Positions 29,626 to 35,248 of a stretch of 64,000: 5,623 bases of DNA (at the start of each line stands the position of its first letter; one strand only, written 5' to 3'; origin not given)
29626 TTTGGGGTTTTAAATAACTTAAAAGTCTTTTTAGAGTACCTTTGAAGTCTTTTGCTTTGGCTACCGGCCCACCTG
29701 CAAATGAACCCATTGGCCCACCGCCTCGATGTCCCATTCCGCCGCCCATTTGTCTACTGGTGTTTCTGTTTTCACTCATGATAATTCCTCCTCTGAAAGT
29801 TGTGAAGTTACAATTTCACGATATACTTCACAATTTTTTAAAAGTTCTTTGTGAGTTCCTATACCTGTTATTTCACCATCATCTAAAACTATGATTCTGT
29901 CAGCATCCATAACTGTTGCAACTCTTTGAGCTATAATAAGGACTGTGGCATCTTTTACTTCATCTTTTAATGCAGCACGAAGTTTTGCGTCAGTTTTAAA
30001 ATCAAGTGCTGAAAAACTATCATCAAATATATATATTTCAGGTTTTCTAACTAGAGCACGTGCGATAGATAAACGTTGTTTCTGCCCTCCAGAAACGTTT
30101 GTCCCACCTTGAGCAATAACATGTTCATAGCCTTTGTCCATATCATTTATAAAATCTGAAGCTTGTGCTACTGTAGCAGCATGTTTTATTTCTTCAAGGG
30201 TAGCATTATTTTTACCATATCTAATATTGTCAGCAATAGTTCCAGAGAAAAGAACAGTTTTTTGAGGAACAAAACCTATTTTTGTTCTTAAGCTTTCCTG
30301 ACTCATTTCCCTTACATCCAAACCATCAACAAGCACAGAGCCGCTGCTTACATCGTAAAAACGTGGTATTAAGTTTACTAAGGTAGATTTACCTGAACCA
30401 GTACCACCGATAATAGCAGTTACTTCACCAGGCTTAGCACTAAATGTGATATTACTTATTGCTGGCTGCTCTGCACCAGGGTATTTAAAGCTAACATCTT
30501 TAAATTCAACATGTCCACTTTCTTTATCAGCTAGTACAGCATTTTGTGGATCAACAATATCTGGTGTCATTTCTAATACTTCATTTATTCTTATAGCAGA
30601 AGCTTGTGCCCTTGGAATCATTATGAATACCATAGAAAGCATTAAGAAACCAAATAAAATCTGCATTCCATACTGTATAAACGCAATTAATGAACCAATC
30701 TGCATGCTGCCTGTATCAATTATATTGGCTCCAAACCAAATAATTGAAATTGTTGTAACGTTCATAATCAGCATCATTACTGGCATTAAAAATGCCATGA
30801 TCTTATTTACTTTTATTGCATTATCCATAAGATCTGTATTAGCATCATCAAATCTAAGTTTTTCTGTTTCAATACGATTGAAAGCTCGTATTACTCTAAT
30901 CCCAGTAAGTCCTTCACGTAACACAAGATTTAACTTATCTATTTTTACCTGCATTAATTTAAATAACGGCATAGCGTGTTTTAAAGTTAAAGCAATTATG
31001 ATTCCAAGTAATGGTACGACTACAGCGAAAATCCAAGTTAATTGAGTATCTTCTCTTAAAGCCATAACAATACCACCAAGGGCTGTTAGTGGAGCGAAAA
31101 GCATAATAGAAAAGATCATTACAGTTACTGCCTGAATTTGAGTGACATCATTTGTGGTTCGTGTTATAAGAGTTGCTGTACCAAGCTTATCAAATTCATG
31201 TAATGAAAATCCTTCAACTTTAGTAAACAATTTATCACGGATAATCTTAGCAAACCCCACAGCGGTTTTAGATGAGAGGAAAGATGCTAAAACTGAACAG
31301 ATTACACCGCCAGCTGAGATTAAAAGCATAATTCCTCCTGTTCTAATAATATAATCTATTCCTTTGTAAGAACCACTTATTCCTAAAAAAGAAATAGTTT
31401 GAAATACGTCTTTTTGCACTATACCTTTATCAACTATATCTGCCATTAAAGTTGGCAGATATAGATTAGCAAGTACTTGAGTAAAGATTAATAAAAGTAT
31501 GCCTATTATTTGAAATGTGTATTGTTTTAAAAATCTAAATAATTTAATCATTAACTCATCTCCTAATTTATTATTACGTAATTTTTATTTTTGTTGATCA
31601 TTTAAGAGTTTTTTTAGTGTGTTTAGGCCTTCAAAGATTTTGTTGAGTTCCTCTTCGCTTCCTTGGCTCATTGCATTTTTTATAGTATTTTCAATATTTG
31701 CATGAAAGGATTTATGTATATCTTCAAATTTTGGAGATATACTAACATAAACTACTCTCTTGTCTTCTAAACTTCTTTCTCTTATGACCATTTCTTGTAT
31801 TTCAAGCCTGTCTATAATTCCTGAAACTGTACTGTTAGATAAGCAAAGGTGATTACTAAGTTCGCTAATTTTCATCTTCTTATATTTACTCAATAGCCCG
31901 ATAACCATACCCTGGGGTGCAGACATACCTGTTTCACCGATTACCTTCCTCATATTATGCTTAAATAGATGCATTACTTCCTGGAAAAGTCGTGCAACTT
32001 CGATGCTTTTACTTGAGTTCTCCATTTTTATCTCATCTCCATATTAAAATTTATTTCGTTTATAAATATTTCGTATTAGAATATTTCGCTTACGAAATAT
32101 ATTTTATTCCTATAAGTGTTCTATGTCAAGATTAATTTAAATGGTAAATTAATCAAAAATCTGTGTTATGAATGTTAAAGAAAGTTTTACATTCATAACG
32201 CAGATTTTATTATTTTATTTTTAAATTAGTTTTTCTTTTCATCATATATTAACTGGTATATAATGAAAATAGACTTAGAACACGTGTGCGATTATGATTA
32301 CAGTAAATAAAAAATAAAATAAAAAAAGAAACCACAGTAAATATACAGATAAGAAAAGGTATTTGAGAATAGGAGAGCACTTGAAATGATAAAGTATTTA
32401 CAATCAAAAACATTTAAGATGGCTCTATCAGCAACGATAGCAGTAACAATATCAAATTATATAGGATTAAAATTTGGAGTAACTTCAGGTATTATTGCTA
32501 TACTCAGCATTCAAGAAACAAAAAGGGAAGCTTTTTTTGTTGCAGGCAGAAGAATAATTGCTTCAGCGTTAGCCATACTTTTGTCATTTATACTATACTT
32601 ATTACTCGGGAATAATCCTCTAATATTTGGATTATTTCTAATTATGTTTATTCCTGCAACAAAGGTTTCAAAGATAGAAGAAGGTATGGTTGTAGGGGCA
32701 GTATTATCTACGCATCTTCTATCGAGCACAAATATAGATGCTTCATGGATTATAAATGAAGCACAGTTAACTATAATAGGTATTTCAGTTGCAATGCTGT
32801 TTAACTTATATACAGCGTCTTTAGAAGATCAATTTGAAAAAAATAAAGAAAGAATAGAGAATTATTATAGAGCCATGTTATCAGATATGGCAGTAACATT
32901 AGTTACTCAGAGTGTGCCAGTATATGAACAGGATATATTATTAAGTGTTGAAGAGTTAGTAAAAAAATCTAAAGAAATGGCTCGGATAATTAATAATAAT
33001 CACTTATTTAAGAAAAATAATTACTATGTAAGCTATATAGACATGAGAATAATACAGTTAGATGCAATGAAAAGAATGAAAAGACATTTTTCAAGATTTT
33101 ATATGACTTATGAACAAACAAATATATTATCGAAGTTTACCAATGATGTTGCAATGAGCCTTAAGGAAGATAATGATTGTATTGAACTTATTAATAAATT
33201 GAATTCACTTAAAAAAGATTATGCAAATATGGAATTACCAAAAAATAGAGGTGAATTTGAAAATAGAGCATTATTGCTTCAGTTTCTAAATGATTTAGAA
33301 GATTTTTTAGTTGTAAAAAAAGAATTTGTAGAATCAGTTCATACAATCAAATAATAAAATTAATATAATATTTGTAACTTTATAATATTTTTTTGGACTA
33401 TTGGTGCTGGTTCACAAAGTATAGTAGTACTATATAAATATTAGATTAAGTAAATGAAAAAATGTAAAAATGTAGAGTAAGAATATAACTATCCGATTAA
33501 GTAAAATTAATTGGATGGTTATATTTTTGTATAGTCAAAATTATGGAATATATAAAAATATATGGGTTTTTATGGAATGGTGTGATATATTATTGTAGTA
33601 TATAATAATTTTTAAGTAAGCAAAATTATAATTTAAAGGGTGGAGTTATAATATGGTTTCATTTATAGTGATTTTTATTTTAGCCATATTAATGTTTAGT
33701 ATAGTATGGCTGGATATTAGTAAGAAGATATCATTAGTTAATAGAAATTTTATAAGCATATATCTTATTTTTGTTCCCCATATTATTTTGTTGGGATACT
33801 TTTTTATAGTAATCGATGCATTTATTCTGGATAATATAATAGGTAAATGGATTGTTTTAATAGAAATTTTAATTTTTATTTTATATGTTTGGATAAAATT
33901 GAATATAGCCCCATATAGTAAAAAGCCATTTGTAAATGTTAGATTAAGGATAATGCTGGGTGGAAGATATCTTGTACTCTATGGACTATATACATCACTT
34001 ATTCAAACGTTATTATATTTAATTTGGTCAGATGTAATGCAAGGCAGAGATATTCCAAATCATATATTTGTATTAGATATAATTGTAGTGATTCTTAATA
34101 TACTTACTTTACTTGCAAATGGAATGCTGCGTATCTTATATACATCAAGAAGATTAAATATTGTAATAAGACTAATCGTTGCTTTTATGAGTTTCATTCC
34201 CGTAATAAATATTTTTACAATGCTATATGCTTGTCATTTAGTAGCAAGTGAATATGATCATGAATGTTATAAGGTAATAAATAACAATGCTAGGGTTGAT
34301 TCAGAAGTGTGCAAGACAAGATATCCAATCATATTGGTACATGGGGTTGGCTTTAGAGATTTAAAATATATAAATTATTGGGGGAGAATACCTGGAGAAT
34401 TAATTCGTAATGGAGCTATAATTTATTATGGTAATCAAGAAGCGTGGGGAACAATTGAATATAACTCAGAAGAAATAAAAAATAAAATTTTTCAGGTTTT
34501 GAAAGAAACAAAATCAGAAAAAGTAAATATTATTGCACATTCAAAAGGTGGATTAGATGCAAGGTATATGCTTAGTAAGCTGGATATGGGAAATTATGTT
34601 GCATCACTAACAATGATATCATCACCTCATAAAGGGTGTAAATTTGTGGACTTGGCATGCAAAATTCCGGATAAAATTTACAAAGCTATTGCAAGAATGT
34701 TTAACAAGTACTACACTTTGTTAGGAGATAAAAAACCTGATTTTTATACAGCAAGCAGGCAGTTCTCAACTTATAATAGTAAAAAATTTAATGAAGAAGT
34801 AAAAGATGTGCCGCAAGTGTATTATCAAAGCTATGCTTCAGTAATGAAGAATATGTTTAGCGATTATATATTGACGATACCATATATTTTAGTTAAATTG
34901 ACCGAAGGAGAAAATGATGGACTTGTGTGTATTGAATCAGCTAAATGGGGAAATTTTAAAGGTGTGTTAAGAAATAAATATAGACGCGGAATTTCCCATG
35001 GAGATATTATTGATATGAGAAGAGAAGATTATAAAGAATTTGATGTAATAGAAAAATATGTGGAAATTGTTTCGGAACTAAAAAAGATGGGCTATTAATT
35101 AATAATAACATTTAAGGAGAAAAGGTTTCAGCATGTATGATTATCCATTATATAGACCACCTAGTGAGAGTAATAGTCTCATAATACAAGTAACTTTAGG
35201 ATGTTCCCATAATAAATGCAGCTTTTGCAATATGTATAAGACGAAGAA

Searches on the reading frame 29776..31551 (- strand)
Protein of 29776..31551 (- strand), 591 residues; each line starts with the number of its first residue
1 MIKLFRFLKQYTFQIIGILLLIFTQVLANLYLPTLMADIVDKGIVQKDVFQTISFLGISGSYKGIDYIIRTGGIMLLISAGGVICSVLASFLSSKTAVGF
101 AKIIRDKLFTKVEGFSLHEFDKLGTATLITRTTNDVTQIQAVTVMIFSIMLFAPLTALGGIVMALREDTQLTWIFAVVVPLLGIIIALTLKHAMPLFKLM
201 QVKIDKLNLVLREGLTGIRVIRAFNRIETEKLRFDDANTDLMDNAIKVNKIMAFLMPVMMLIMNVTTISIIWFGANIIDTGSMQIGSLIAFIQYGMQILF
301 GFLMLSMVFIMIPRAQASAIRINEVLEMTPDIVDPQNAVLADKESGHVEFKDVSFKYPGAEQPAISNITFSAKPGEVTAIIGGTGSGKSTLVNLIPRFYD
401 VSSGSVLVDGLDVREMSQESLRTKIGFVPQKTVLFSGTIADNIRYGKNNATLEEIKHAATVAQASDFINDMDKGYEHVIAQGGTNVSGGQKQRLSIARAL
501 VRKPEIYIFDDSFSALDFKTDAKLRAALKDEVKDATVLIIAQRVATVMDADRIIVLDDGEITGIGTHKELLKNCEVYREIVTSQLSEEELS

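Call 57: search_protein_families(library=pfam, proteins=[window:29776-31551:-], max_evalue=0.00001)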
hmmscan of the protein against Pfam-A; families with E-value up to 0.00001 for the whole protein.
window:29776-31551:- (591 aa): 3 families
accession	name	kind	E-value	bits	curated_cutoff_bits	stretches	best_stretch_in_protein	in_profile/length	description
PF00664.28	ABC_membrane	-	4.9e-41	141.7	28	1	16-299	2-270/274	ABC transporter transmembrane region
PF00005.33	ABC_tran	-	1.5e-30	107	25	1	366-513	2-136/137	ABC transporter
PF02463.25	SMC_N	-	1.3e-06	28.5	40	0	467-554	135-209/220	RecF/RecN/SMC N terminal domain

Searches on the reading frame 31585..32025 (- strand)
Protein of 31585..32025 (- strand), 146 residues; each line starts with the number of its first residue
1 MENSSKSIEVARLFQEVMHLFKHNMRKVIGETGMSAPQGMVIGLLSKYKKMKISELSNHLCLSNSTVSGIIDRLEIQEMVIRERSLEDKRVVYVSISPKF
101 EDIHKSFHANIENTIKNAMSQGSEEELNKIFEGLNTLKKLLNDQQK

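Call 57: search_protein_families(library=pfam, proteins=[window:31585-32025:-], max_evalue=0.00001)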
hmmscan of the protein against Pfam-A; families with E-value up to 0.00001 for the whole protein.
window:31585-32025:- (146 aa): 3 families
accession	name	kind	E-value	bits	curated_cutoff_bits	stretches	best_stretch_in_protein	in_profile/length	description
PF01047.28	MarR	-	3.4e-13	49.7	24.6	1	35-92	2-59/59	MarR family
PF22381.2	Staph_reg_Sar_Rot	-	1.1e-08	35.5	27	1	31-102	9-80/85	Transcriptional regulator SarA/Rot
PF12802.13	MarR_2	-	3.3e-07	30.8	27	1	33-90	2-60/61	MarR family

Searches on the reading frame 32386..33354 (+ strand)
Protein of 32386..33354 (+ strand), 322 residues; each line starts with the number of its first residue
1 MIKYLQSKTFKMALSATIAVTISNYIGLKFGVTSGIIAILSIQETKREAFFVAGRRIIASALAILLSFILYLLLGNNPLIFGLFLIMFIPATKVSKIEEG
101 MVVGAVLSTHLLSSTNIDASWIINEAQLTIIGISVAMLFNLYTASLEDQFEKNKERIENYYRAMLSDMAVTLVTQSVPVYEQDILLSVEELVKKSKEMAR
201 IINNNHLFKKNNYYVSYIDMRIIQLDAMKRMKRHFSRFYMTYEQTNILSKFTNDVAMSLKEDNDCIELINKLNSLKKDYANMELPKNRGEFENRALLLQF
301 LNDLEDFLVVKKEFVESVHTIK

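Call 57: search_protein_families(library=pfam, proteins=[window:32386-33354:+], max_evalue=0.00001)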
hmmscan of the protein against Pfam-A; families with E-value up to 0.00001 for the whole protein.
window:32386-33354:+ (322 aa): 2 families
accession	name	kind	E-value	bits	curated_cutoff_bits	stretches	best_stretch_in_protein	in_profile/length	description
PF11728.13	ArAE_1_C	-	3.5e-50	170.7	22.4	1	147-312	1-166/166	Putative aromatic acid exporter C-terminal domain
PF06081.17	ArAE_1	-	3.7e-34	118.3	22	1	7-142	5-140/141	Aromatic acid exporter family member 1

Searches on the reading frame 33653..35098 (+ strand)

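Call 57: search_protein_families(library=pfam, proteins=[window:33653-35098:+], max_evalue=0.00001)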
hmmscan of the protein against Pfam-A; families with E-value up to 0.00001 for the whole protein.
window:33653-35098:+ (481 aa): 2 families
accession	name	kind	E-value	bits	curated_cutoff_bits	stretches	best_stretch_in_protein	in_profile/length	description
PF02089.21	Palm_thioest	-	2.3e-06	28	26.8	1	262-337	41-124/254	Palmitoyl protein thioesterase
PF05057.20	DUF676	-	8.4e-06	25.9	20.3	0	262-332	49-131/217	Putative serine esterase (DUF676)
